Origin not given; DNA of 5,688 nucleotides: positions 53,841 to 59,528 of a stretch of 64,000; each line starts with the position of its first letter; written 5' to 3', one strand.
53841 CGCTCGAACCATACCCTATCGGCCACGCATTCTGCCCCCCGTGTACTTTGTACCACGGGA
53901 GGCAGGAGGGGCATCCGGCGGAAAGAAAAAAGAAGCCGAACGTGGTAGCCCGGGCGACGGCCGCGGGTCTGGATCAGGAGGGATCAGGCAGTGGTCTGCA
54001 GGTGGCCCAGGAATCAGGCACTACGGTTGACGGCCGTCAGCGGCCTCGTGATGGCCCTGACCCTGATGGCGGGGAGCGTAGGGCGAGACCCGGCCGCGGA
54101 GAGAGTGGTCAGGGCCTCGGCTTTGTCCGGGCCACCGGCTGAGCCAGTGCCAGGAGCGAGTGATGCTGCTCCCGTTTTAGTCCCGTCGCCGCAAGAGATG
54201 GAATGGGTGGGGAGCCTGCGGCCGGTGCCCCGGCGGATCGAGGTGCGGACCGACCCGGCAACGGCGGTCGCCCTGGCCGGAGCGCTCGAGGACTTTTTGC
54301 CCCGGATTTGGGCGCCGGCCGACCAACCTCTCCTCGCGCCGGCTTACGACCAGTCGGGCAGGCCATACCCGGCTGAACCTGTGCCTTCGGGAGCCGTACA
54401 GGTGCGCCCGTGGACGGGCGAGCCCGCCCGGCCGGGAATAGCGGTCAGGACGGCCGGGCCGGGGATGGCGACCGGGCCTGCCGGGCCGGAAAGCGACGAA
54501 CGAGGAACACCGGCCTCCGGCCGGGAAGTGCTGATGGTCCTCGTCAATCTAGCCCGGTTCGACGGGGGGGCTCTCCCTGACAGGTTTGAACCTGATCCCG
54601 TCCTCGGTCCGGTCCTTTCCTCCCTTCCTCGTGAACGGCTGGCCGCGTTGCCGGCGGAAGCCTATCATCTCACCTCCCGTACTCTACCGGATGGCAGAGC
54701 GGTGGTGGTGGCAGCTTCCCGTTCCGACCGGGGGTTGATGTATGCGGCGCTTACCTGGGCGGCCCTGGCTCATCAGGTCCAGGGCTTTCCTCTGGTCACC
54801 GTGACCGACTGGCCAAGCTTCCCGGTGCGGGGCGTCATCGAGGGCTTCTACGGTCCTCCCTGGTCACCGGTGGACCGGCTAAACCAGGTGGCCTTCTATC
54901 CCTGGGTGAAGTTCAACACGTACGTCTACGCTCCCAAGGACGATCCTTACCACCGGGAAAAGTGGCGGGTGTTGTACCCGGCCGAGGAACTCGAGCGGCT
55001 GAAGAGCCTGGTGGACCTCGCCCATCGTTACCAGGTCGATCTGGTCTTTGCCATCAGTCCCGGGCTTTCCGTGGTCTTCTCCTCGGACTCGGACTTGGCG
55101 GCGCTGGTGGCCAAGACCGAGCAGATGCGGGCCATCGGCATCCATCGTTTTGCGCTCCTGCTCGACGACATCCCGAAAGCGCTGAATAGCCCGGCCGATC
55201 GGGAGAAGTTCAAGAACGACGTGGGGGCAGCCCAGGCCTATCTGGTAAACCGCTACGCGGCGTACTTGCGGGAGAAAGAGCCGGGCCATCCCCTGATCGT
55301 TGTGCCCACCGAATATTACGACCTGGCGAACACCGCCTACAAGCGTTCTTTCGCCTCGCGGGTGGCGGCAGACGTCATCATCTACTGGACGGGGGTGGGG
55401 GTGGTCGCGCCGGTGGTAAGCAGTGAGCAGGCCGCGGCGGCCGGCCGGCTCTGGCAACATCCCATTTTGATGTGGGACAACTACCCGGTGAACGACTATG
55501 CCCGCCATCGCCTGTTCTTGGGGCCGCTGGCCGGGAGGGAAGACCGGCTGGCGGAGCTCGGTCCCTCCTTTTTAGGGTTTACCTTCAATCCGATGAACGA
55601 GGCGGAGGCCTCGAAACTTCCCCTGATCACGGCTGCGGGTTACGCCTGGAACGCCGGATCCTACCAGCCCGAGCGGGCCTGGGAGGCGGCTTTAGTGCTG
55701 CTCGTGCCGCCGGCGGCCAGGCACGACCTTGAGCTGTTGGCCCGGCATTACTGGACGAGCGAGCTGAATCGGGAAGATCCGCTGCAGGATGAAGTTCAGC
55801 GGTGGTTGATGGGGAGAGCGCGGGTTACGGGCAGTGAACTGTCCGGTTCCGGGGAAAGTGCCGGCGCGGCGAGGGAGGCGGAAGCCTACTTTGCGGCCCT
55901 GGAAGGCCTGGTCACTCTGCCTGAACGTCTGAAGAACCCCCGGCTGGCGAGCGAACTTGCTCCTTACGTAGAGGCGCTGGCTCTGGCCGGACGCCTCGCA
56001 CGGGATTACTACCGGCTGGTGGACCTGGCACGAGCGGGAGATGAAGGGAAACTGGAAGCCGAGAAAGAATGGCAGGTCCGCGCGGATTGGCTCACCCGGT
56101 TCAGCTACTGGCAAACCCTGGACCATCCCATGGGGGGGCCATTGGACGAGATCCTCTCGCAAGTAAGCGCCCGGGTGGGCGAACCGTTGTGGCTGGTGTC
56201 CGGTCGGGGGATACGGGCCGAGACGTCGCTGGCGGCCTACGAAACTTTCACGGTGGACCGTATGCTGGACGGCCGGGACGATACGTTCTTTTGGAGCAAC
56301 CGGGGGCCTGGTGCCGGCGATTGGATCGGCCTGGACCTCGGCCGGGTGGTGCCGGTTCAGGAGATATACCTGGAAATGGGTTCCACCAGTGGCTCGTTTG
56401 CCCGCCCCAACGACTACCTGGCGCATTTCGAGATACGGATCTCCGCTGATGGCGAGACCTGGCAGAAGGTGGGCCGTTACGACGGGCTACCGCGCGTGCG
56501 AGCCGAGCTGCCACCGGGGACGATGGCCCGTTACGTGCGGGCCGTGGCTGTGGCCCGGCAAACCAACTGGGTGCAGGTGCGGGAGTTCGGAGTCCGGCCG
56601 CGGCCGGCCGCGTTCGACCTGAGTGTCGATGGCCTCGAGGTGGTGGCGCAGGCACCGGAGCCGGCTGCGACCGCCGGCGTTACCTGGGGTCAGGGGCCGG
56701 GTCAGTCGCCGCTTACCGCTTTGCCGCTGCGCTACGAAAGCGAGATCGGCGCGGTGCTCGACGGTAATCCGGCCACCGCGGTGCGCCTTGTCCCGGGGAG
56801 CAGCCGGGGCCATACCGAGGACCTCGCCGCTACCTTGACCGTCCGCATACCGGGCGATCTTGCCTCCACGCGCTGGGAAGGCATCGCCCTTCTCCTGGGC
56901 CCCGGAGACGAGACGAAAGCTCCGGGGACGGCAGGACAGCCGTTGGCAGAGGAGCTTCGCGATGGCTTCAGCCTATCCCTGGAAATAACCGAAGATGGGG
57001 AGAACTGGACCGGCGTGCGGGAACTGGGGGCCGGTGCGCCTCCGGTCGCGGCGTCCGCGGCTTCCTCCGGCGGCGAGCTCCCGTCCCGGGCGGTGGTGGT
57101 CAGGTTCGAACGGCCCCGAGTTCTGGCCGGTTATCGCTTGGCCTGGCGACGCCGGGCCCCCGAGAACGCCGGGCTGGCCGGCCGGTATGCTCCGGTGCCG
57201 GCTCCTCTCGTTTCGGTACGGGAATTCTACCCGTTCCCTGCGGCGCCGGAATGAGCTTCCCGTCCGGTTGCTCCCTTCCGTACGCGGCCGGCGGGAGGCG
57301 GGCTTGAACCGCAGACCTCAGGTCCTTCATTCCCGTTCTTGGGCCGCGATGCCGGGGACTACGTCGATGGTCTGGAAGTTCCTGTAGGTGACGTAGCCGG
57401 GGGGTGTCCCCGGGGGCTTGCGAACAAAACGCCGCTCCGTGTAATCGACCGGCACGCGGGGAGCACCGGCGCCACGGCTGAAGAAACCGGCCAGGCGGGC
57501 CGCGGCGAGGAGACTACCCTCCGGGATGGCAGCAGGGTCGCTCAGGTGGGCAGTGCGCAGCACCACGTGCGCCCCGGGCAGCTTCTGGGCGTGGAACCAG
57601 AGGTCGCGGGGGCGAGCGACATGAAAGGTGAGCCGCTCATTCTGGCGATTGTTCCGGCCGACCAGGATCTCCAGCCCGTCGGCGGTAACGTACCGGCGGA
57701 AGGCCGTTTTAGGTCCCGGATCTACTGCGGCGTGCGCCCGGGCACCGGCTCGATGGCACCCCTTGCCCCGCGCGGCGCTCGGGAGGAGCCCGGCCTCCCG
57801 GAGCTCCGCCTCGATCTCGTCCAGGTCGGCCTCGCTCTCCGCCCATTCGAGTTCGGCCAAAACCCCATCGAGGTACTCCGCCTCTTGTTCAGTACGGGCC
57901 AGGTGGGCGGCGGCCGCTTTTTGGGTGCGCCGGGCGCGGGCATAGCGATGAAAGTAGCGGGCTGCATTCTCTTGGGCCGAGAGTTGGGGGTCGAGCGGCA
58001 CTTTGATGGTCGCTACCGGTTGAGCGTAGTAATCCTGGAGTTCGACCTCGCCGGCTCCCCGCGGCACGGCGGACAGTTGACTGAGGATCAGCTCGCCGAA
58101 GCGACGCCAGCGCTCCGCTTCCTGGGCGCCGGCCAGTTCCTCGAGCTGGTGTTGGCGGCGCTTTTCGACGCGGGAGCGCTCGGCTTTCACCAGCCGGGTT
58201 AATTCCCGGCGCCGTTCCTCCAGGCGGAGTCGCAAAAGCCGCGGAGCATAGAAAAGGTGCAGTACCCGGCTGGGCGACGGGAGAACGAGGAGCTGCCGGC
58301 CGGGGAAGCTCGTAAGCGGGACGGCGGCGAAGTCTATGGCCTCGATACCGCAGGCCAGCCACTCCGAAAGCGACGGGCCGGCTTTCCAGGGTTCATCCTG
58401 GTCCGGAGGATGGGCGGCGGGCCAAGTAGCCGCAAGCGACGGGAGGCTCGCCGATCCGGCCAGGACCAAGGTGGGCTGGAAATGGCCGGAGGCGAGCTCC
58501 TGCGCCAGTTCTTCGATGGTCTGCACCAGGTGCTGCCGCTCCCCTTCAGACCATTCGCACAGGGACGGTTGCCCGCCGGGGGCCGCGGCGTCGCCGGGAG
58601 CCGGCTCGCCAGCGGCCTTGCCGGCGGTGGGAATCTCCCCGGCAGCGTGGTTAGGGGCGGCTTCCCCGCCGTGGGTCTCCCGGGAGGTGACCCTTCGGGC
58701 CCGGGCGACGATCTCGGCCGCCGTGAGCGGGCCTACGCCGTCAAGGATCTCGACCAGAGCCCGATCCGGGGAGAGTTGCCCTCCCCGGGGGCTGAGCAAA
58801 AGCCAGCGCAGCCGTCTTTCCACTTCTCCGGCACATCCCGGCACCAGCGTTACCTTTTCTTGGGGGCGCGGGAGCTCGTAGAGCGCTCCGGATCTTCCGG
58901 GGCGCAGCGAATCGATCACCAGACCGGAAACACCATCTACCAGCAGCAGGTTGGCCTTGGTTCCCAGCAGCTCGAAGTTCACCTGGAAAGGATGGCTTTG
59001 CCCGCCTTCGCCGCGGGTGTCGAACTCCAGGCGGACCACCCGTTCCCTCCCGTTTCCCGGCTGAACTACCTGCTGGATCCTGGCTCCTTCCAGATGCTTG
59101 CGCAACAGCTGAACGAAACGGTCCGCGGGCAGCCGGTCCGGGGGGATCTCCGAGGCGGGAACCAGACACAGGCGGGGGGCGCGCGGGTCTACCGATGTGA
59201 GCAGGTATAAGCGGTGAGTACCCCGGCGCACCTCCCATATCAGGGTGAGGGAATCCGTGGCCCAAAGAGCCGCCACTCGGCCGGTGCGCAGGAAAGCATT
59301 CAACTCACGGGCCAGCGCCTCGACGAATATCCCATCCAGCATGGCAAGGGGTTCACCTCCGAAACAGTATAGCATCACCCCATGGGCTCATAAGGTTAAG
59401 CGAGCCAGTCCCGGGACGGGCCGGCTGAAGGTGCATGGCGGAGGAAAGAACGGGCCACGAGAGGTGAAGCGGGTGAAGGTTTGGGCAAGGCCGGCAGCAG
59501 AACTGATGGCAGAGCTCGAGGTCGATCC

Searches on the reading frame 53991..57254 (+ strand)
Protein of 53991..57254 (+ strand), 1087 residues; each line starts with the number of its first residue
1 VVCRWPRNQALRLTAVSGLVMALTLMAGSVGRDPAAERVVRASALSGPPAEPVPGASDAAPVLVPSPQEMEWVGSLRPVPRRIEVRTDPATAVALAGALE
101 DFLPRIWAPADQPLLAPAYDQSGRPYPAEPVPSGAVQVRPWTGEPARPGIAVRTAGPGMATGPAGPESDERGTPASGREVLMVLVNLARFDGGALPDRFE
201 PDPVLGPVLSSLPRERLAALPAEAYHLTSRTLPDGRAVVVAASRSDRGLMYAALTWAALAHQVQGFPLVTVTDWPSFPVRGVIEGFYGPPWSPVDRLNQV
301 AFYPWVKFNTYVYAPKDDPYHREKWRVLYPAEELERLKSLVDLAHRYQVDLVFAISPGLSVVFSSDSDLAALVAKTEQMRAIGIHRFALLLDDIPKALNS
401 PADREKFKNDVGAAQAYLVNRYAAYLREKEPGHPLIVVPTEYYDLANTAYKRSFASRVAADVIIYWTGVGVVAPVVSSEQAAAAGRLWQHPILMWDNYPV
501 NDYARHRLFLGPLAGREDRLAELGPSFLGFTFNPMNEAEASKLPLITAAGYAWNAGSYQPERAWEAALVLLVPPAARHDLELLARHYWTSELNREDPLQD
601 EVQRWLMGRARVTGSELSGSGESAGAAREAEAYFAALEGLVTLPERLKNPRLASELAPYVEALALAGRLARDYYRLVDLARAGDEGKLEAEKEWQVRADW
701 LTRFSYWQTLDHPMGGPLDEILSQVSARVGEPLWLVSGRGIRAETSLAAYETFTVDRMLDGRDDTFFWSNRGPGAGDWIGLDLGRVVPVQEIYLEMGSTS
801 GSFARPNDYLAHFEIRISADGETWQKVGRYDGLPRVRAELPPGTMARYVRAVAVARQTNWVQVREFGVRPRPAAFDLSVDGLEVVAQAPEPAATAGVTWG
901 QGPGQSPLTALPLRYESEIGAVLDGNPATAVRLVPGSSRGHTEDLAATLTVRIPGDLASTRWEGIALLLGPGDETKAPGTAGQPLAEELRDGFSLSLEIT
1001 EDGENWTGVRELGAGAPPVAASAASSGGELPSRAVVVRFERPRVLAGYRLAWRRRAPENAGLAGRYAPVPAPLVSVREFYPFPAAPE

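Call 67: search_protein_families(library=pfam, proteins=[window:53991-57254:+], max_evalue=0.00001)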
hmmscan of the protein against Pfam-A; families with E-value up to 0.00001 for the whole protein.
window:53991-57254:+ (1087 aa): 3 families
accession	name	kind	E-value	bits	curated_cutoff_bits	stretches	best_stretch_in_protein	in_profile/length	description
PF07555.19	NAGidase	-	1.3e-98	330.4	25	1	280-584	1-294/295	beta-N-acetylglucosaminidase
PF00754.31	F5_F8_type_C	-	7.8e-17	62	28.2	1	750-866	9-127/127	F5/8 type C domain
PF22633.2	F5_F8_type_C_2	-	1.1e-06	29.6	27.8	1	758-850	2-90/91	NedA-like, galactose-binding domain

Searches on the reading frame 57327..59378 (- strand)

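Call 67: search_protein_families(library=pfam, proteins=[window:57327-59378:-], max_evalue=0.00001)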
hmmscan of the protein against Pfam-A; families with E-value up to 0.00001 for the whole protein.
window:57327-59378:- (683 aa): 2 families
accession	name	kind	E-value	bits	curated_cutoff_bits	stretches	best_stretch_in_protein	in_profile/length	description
PF05833.16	NFACT_N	-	1.5e-77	261.7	31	2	347-539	259-450/456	NFACT N-terminal and middle domains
PF05670.18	NFACT-R_1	-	5.4e-10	40.2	29.8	1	560-659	2-104/112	NFACT protein RNA binding domain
